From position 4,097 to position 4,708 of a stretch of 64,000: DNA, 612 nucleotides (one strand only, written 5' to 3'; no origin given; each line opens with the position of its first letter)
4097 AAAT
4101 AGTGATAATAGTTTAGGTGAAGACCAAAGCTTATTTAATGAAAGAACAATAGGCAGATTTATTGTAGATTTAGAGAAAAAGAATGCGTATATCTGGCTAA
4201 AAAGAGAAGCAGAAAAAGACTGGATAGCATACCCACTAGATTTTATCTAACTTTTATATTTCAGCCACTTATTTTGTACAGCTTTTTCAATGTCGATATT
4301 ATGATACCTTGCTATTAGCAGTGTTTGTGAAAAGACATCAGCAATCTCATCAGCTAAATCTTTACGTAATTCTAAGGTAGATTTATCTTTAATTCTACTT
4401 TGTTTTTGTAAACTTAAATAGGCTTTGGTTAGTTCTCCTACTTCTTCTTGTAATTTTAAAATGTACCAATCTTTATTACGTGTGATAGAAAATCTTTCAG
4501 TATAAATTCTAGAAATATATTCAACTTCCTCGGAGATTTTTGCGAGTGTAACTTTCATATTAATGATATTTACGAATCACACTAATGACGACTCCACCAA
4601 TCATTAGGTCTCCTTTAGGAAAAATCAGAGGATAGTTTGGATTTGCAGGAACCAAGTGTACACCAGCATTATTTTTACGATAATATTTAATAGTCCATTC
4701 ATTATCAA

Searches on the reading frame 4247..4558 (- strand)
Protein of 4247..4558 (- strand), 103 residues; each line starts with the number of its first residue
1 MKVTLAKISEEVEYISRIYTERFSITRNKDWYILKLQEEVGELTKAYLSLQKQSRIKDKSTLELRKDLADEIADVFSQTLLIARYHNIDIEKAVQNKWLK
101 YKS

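Call 23: search_protein_families(library=pfam, proteins=[window:4247-4558:-], max_evalue=0.001)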
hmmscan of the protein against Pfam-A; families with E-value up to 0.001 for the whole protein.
window:4247-4558:- (103 aa): 1 family
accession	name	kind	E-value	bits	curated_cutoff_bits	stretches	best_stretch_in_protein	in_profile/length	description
PF03819.22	MazG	-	4.2e-06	27.4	22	1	32-102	6-67/74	MazG nucleotide pyrophosphohydrolase domain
